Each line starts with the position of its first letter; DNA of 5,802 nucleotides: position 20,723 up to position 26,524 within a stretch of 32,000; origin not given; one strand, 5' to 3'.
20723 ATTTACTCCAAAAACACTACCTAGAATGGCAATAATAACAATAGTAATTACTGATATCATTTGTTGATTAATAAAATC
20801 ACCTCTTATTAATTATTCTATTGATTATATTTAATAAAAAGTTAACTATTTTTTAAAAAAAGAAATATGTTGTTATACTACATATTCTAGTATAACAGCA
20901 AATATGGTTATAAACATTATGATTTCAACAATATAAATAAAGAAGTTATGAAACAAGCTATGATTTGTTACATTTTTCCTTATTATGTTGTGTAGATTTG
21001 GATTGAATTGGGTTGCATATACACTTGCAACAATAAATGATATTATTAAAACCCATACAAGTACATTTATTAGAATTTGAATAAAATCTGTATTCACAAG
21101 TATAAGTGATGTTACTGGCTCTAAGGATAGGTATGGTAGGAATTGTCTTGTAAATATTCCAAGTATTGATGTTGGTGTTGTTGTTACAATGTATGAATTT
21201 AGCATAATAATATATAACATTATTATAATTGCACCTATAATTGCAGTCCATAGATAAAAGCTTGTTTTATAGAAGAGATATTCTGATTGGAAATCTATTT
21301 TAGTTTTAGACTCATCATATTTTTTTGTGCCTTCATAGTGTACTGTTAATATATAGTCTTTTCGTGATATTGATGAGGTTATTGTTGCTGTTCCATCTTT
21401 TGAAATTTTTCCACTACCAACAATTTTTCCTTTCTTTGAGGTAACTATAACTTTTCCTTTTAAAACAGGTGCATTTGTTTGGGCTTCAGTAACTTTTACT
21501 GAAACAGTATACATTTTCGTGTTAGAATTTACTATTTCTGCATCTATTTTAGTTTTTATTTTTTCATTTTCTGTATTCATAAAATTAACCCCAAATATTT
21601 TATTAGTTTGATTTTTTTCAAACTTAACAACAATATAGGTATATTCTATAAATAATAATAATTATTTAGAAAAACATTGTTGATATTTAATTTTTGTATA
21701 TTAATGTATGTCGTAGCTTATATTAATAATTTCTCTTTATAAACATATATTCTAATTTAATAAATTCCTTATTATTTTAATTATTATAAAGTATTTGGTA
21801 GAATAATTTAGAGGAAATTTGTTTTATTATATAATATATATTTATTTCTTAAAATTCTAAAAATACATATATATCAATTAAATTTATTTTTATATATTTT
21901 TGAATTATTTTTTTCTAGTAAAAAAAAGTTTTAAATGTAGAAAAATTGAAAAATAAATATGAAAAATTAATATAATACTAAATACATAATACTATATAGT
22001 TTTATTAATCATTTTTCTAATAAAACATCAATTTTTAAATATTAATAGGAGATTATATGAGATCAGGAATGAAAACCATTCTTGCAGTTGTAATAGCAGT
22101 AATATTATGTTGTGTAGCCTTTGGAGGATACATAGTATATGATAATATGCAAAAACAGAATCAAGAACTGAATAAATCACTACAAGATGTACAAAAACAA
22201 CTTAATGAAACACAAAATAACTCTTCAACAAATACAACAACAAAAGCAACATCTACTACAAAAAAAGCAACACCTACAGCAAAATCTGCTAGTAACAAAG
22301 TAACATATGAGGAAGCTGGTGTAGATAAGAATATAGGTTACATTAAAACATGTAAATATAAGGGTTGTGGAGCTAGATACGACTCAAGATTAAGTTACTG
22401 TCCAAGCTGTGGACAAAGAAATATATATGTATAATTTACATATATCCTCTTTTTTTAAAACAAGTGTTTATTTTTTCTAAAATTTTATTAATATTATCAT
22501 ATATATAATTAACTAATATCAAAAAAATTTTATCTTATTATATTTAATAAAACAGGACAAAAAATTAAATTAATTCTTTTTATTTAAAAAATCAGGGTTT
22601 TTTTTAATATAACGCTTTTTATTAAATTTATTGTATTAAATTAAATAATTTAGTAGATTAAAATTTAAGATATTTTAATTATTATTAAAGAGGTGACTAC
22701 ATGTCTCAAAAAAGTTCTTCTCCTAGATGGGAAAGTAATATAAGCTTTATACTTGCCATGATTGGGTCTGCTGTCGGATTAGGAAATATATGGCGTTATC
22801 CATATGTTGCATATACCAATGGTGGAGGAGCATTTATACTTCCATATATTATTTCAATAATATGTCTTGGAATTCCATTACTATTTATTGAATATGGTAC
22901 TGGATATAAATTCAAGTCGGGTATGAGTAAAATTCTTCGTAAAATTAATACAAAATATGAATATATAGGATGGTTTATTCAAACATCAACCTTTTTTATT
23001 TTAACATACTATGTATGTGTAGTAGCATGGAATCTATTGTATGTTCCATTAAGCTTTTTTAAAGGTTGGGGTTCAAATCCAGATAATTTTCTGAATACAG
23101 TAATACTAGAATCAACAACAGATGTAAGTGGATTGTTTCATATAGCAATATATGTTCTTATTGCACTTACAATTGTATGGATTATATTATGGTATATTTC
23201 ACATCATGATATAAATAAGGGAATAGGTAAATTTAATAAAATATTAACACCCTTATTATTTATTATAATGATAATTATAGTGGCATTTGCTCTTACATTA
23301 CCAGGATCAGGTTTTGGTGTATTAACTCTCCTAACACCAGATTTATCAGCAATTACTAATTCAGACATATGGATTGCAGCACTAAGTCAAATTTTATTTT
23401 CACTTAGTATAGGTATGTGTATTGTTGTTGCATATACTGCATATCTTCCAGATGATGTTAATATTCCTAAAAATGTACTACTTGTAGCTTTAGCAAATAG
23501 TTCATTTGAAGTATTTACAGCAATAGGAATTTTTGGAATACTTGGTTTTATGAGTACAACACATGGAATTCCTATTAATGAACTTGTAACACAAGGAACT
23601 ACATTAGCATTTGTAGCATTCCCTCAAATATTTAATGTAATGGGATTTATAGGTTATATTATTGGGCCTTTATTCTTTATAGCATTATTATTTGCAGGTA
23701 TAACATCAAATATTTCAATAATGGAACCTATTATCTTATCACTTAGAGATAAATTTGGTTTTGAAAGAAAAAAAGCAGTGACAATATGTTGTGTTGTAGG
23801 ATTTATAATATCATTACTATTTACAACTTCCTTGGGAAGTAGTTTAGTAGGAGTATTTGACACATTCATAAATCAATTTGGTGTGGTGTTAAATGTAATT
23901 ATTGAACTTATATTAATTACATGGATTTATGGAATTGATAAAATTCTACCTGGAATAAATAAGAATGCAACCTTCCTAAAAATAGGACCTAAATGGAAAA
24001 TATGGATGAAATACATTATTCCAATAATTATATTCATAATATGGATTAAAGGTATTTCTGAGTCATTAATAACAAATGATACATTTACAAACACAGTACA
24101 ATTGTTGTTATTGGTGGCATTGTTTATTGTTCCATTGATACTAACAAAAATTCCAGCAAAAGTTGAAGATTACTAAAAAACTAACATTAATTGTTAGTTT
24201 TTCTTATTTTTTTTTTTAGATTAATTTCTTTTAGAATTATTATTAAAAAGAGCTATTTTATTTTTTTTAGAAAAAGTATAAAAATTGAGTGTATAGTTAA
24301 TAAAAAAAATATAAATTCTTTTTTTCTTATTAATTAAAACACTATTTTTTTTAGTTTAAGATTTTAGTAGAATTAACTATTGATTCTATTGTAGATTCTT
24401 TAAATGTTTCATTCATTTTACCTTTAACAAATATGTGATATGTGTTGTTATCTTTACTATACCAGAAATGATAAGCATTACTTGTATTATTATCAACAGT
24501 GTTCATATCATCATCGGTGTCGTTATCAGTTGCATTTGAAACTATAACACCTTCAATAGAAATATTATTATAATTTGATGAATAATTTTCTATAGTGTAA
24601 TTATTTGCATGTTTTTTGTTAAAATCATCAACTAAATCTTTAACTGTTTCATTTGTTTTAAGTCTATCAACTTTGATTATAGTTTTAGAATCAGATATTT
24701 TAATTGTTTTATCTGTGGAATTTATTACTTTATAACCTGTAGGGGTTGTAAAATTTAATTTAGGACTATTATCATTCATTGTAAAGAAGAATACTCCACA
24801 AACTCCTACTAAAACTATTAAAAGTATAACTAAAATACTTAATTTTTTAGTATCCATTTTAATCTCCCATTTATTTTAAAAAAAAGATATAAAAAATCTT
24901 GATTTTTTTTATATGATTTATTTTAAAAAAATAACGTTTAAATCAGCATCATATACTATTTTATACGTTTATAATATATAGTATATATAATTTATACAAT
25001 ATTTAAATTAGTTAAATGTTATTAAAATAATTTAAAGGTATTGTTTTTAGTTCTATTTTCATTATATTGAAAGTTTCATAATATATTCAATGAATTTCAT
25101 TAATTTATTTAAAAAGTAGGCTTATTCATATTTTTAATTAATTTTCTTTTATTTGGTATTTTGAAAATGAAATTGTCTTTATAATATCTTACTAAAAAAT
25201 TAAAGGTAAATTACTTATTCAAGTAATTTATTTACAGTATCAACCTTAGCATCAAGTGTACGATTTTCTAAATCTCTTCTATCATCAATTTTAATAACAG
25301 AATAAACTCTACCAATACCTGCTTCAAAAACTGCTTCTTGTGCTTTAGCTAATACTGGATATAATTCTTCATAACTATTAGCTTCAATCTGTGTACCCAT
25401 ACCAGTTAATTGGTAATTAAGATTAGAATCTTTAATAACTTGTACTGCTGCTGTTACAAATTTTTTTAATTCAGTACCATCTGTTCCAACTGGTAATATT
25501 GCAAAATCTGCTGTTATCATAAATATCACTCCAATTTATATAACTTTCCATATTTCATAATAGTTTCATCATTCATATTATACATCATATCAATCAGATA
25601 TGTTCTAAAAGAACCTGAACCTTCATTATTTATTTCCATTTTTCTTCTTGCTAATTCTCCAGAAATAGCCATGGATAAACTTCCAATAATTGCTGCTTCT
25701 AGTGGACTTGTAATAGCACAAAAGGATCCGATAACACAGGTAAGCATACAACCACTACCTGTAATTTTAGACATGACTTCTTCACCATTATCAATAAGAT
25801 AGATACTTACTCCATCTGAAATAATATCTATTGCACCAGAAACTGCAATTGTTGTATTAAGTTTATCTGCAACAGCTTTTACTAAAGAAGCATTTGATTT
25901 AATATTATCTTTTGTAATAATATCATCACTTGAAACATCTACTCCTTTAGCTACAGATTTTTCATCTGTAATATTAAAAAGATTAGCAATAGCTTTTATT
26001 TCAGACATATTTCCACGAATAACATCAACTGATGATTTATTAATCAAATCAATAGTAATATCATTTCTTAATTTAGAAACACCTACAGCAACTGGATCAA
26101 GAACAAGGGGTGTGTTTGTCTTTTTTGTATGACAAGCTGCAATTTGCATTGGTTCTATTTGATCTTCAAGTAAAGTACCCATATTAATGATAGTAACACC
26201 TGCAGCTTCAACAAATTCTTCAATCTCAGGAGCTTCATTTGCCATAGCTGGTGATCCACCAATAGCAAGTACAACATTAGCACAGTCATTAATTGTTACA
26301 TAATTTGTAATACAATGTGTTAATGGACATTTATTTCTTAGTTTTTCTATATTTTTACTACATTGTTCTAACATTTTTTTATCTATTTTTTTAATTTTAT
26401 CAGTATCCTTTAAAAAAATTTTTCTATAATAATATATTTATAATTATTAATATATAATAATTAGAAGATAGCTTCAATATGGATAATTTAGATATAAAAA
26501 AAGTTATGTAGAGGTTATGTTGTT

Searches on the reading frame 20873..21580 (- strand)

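Call 67: search_protein_families(library=pfam, proteins=[window:20873-21580:-], max_evalue=0.001)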
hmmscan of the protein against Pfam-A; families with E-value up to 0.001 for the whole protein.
window:20873-21580:- (235 aa): 1 family
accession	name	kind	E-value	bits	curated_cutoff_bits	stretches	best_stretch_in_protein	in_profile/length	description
PF16640.11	Big_3_5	-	4.6e-07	30.7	35.5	1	24-94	14-81/88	Bacterial Ig-like domain (group 3)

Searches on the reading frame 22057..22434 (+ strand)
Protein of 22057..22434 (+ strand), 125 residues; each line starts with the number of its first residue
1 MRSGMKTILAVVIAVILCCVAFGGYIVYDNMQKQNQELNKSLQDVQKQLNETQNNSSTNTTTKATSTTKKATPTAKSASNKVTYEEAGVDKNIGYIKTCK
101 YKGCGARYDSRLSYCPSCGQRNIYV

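Call 67: search_protein_families(library=pfam, proteins=[window:22057-22434:+], max_evalue=0.001)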
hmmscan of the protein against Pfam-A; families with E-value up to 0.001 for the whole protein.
window:22057-22434:+ (125 aa): 2 families
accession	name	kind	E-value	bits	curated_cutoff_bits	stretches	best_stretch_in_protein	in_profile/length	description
PF01456.22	Mucin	-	5.4e-05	23.7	34.7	1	6-80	4-78/143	Mucin-like glycoprotein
PF01594.21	AI-2E_transport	-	0.00077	19.2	34.3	1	4-70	46-117/327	AI-2E family transporter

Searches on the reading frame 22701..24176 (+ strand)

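Call 66: search_protein_families(library=pfam, proteins=[window:22701-24176:+], max_evalue=0.001)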
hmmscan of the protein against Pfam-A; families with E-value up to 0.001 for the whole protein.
window:22701-24176:+ (491 aa): 1 family
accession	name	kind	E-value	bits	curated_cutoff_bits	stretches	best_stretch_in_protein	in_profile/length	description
PF00209.24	SNF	-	1.4e-90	305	27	2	153-455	177-484/524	Sodium:neurotransmitter symporter family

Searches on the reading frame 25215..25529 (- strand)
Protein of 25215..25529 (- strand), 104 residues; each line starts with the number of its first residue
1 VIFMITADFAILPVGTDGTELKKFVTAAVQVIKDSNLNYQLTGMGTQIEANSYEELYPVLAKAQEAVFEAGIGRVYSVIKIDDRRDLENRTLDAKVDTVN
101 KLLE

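Call 66: search_protein_families(library=pfam, proteins=[window:25215-25529:-], max_evalue=0.001)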
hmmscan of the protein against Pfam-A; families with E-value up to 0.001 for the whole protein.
window:25215-25529:- (104 aa): 1 family
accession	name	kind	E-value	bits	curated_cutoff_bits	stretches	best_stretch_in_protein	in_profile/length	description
PF01910.22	Thiamine_BP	-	1.9e-29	101.9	24.9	1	7-99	1-91/92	Thiamine-binding protein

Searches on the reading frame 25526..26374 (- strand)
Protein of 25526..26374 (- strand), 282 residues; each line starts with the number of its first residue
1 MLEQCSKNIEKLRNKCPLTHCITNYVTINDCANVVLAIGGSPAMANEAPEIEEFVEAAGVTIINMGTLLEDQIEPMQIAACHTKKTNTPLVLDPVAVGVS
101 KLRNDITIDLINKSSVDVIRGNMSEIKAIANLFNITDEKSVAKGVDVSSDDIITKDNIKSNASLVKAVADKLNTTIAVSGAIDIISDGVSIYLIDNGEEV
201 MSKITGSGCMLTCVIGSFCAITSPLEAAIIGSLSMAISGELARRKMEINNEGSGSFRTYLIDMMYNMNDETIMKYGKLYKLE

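Call 66: search_protein_families(library=pfam, proteins=[window:25526-26374:-], max_evalue=0.001)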
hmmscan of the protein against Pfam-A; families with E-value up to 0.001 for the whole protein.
window:25526-26374:- (282 aa): 3 families
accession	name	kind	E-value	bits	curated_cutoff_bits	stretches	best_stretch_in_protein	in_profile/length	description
PF02110.20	HK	-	6.1e-68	229.3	27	1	9-270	1-247/247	Hydroxyethylthiazole kinase family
PF08543.17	Phos_pyr_kin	-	8.4e-07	29.1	27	1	50-230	51-222/246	Phosphomethylpyrimidine kinase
PF01256.23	Carb_kinase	-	4.9e-06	26.6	27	1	60-246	66-227/242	NAD(P)H-hydrate dehydratase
